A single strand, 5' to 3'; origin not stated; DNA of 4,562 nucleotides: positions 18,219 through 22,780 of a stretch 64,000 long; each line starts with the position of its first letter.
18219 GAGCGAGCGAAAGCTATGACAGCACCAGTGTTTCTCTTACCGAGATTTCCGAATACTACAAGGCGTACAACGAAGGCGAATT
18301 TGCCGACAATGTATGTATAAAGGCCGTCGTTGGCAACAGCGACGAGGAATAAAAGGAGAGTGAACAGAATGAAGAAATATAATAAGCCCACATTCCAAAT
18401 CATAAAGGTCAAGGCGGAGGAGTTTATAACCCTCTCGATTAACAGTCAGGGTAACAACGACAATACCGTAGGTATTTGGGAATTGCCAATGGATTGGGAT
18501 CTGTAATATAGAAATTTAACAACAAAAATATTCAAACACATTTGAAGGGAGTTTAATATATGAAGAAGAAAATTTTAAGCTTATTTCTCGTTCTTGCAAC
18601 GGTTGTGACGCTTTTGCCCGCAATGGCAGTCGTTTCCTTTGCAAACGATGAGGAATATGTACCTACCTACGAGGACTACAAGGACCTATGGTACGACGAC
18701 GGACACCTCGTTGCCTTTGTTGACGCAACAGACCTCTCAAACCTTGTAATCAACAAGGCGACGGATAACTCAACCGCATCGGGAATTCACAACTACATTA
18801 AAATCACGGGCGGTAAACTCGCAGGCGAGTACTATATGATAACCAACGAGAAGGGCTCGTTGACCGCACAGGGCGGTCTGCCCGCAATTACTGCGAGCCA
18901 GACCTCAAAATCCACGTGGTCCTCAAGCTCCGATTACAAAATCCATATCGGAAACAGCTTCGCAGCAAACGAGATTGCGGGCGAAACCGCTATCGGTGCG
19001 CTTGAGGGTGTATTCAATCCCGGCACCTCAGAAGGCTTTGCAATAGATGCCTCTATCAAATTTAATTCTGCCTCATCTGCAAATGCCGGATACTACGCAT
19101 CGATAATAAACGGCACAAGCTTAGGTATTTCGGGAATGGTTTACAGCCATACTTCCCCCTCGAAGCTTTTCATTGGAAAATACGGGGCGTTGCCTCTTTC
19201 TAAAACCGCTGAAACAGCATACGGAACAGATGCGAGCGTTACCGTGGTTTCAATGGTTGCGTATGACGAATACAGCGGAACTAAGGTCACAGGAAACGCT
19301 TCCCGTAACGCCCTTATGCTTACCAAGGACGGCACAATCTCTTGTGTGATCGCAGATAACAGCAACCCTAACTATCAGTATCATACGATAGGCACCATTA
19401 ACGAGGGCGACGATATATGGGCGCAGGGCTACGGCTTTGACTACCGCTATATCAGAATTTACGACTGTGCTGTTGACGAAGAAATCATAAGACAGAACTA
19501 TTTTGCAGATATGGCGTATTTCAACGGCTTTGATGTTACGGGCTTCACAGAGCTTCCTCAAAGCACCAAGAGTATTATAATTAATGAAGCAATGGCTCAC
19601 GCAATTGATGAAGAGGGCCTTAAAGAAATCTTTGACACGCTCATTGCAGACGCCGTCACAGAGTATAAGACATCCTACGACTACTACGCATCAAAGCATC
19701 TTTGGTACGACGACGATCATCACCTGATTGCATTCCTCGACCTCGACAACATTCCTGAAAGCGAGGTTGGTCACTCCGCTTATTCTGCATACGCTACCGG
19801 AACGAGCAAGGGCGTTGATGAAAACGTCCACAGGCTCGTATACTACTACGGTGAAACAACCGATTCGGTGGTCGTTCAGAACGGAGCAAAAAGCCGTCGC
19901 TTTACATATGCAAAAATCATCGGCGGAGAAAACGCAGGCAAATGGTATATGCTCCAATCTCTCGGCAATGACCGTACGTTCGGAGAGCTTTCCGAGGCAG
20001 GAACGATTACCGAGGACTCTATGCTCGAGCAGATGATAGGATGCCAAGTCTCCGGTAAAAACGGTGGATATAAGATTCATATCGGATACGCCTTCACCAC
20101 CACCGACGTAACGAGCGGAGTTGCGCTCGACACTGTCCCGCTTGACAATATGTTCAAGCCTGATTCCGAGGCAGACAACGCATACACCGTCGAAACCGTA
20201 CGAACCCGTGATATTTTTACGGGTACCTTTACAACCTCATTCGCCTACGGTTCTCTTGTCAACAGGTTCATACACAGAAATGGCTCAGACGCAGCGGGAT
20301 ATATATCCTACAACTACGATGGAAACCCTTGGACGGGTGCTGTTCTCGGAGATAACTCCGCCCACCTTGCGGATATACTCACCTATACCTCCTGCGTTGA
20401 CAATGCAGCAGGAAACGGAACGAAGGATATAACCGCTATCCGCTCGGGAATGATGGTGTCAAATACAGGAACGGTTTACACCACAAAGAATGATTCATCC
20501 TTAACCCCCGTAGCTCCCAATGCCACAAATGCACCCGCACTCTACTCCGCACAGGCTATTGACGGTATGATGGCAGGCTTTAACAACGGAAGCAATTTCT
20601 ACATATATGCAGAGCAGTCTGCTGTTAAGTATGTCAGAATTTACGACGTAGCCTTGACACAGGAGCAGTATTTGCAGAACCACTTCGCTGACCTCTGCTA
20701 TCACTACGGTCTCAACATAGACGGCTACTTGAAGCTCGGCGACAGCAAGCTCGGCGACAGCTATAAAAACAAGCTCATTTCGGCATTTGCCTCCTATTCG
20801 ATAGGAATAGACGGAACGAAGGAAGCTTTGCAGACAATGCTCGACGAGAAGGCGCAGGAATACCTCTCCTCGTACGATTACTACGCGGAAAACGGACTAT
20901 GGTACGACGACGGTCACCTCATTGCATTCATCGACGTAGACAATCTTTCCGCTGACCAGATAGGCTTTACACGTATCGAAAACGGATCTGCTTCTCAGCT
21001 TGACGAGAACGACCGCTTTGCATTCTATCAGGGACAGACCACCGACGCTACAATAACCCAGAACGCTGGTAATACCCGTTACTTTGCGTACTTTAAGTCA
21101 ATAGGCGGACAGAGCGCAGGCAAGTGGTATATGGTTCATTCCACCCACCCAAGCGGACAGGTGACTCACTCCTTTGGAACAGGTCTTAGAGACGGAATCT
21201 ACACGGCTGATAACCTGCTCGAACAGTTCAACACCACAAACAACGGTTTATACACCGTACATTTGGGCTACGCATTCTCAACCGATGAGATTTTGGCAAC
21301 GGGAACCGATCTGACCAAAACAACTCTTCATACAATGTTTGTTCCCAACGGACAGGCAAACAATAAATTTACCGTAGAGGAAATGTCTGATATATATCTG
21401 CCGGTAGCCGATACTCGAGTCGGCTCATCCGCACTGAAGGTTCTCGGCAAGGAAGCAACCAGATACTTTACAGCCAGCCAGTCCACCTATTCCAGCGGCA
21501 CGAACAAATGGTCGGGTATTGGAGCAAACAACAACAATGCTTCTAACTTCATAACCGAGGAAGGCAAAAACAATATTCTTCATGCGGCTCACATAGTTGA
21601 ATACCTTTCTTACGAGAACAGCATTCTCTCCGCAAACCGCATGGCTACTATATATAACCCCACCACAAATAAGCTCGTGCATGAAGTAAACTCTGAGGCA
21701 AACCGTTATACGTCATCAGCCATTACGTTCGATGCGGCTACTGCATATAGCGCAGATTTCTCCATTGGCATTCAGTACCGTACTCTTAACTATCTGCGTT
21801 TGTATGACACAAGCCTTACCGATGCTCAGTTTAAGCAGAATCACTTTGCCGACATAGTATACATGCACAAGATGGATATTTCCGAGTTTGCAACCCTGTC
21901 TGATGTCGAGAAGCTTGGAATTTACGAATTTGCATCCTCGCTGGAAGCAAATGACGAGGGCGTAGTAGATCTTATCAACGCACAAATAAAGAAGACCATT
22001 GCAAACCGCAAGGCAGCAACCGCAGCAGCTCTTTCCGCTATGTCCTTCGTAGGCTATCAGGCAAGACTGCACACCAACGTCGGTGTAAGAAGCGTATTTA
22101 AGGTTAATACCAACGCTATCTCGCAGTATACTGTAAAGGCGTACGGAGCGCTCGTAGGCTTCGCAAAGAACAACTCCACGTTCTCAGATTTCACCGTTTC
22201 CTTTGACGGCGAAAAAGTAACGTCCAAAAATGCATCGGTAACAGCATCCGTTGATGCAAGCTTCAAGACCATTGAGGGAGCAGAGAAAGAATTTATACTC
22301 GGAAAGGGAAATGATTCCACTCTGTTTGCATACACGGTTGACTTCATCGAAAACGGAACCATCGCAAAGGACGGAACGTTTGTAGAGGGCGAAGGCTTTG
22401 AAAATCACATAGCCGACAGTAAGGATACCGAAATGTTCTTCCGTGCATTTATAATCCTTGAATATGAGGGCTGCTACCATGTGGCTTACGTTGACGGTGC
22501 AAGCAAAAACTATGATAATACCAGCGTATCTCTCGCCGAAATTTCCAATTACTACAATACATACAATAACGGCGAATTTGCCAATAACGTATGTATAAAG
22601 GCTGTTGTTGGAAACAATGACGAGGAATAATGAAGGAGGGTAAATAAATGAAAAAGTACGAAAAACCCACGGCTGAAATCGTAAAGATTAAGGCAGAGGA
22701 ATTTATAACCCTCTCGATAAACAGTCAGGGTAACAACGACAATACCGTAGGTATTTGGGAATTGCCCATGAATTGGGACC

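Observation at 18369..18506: Unannotated 45-codon peptide genes trail two of the LamG genes and show a purifying-selection signature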

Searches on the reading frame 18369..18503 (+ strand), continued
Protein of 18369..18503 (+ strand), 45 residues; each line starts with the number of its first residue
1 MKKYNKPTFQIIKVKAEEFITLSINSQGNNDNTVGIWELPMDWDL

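Call 70: search_protein_families(library=pfam, proteins=[L007:284-778:+, L007:789-1856:+, L007:1853-3022:+, L007:3073-4266:+, L007:4658-5524:+, L004:772-3267:+, L004:3862-5949:+, L005:7046-9634:+, L005:3995-6838:+, L004:42-719:+], max_evalue=0.001)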
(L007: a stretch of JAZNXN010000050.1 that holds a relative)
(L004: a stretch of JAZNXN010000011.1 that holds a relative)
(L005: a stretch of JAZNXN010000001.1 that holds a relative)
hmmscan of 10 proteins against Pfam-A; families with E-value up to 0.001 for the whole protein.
L007:284-778:+ (164 aa): 1 family
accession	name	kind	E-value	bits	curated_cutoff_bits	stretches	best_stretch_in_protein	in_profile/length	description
PF00694.25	Aconitase_C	-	3.7e-22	79.5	22.8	1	35-106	57-129/131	Aconitase C-terminal domain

L007:789-1856:+ (355 aa): 1 family
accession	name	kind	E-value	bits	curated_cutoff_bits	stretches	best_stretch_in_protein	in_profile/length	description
PF00180.25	Iso_dh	-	3.6e-141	470.9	27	1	4-351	1-348/348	Isocitrate/isopropylmalate dehydrogenase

L007:1853-3022:+ (389 aa): 5 families
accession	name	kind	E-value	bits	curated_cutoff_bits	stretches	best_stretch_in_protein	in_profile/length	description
PF05673.19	DUF815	-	1.5e-83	280.2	23.8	1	155-388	10-245/249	Protein of unknown function (DUF815)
PF13191.12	AAA_16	-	6.7e-09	36.9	32.6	1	175-252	2-64/167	AAA ATPase domain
PF00004.35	AAA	-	2.1e-07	31.9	21.2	1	201-299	1-114/131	ATPase family associated with various cellular activities (AAA)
PF20720.3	nSTAND3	-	0.00014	22.1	27.2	1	201-315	20-128/155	Novel STAND NTPase 3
PF12775.13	AAA_7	-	0.00051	20.1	25.8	0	199-225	34-60/181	P-loop containing dynein motor region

L007:3073-4266:+ (397 aa): 3 families
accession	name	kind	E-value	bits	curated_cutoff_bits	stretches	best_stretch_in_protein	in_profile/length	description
PF00291.31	PALP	-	7.4e-88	295.1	35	1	17-301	4-295/295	Pyridoxal-phosphate dependent enzyme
PF01842.31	ACT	-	1.2e-06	28.6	27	1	328-389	5-64/66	ACT domain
PF13291.12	ACT_4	-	0.00032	21.8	27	1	325-389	8-69/80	ACT domain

L007:4658-5524:+ (288 aa): 1 family
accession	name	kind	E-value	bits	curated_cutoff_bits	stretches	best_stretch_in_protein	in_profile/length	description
PF01261.30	AP_endonuc_2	-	1.2e-26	94.4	31.1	1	21-278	1-248/249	Xylose isomerase-like TIM barrel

L004:772-3267:+ (831 aa): 2 families
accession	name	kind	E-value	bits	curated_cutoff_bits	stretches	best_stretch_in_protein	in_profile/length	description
PF00912.28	Transgly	-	7.8e-59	198.5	27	1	101-268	10-177/178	Transglycosylase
PF00905.27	Transpeptidase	-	1.7e-27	96.8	22.1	1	372-627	3-266/299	Penicillin binding protein transpeptidase domain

L004:3862-5949:+ (695 aa): 3 families
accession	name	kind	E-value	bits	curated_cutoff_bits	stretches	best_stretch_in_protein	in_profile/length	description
PF00122.25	E1-E2_ATPase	-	9.8e-46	156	28.1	1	196-375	3-181/181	E1-E2 ATPase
PF00702.32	Hydrolase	-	3.9e-31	109.4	26.4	1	391-603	1-191/191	haloacid dehalogenase-like hydrolase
PF00403.32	HMA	-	1.4e-10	41.9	24.8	1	7-60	4-59/62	Heavy-metal-associated domain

L005:7046-9634:+ (862 aa): 2 families
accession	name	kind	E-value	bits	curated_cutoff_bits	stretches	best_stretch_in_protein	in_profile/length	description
PF13229.12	Beta_helix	-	4.7e-05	23.5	25.9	1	459-527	21-90/158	Right handed beta helix region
PF05048.19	NosD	-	0.00051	20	23.6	0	407-525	22-124/212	Periplasmic copper-binding protein (NosD)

L005:3995-6838:+ (947 aa): 1 family
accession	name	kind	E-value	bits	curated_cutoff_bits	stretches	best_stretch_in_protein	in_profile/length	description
PF13229.12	Beta_helix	-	3.4e-11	43.4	25.9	1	401-494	49-136/158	Right handed beta helix region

L004:42-719:+ (225 aa): 1 family
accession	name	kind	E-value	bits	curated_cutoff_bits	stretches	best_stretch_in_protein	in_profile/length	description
PF01416.25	PseudoU_synth_1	-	7.5e-32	110.5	23.3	1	124-225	1-107/108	tRNA pseudouridine synthase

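Call 77: search_protein_families(library=phrogs, alignment_id=A5, max_evalue=1)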
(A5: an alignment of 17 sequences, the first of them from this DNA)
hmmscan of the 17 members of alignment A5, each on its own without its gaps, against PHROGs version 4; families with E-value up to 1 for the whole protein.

A. member 1, seq(45 aa): 0 families

B. families by the number of members that match (of 17 scanned): 4 families
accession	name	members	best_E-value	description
phrog_1742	-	3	0.18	-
phrog_5130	-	1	0.036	-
phrog_29413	-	1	0.17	-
phrog_36102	-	1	0.17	-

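Call 78: search_protein_families(library=ncbifam, alignment_id=A5, max_evalue=10)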
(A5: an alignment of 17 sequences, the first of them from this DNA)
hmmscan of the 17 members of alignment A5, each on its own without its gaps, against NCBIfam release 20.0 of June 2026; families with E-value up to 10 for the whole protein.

A. member 1, seq(45 aa): 0 families

B. families by the number of members that match (of 17 scanned): 1 family
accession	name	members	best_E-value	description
NF000518.2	blaVCC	1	0.093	VCC family carbapenem-hydrolyzing class A beta-lactamase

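Call 81: find_encoding_contigs(protein=window:18369-18503:+, flank=2000, max_places=5)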
Protein seq(45 aa) (45 aa): 3 contigs read that carry it; 3 places shown.
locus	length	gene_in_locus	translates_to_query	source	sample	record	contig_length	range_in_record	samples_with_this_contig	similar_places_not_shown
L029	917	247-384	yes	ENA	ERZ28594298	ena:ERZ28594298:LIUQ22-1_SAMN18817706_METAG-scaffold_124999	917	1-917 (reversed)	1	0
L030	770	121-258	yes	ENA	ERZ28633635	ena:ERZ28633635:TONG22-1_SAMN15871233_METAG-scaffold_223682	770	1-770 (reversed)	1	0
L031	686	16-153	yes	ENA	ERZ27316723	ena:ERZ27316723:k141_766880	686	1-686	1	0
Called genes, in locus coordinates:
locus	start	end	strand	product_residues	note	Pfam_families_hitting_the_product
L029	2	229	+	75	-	?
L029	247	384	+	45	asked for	-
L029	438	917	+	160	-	?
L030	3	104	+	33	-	?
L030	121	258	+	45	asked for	-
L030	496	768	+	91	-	?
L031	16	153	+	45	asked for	-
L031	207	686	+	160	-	?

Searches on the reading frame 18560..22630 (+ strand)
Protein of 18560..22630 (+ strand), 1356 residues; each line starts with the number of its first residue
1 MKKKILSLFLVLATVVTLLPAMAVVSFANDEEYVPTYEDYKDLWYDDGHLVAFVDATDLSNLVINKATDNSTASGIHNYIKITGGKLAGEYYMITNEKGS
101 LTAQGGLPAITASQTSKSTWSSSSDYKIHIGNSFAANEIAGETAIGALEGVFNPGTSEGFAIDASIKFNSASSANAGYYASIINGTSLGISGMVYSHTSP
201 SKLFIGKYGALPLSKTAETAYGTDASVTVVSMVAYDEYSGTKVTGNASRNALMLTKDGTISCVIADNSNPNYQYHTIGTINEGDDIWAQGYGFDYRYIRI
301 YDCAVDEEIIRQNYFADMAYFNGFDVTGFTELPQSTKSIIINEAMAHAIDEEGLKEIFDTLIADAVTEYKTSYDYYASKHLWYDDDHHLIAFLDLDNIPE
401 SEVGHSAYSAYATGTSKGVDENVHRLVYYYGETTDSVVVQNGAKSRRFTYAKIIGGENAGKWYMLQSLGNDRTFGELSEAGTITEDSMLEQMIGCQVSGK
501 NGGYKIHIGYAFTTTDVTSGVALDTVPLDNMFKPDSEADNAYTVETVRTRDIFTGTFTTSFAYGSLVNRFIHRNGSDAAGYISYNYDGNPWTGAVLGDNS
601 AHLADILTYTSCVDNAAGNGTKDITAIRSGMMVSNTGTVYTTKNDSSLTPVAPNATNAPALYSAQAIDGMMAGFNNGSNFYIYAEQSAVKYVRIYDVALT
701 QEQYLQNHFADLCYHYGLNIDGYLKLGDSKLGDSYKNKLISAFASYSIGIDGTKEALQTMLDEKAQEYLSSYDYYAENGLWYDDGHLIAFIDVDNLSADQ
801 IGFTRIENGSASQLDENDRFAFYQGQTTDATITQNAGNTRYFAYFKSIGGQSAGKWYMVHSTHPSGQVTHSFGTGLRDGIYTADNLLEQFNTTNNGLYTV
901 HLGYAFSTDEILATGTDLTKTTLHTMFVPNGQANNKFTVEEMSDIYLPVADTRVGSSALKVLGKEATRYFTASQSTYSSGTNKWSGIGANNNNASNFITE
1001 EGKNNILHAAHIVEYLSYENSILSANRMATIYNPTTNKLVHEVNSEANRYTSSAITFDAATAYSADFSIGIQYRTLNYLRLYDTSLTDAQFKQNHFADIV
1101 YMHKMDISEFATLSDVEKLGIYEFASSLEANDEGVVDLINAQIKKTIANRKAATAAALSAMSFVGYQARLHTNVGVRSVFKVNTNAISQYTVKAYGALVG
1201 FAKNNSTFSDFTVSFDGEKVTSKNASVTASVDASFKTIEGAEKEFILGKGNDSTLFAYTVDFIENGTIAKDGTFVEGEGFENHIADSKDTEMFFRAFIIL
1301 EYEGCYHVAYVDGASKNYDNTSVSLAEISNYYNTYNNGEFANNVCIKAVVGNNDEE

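Call 5: search_protein_families(library=pfam, proteins=[window:18560-22630:+], max_evalue=0.001)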
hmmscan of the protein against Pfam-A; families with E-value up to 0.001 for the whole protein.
window:18560-22630:+ (1356 aa): 0 families

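Call 6: search_protein_families(library=ncbifam, proteins=[window:18560-22630:+], max_evalue=10)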
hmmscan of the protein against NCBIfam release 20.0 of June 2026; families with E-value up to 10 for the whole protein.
window:18560-22630:+ (1356 aa): 0 families

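Call 7: search_protein_families(library=pfam, proteins=[window:18560-22630:+], max_evalue=10)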
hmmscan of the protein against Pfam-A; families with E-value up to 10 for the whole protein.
window:18560-22630:+ (1356 aa): 2 families
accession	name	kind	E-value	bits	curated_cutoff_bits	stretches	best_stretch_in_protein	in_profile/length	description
PF18262.7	PhetRS_B1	-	0.095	13.4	26.8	1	700-725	16-40/83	Phe-tRNA synthetase beta subunit B1 domain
PF19409.5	Thiopep_pre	-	1.1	9.6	23.5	1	100-124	6-35/36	Thiopeptide-type bacteriocin precursor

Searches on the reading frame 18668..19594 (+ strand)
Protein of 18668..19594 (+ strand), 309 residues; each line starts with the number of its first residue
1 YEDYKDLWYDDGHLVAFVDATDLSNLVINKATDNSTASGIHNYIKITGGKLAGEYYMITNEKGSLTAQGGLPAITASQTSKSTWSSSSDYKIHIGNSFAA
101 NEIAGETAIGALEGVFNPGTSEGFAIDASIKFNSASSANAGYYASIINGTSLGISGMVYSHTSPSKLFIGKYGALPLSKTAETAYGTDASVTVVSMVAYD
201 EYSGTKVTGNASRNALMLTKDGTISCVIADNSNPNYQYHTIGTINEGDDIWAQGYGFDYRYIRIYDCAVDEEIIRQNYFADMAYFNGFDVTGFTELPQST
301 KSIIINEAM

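Call 62: search_solved_structures(query=A6, max_evalue=10)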
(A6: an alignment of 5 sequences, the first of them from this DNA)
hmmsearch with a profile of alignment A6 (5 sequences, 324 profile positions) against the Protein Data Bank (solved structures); distinct sequences matched with E-value up to 10: 0.
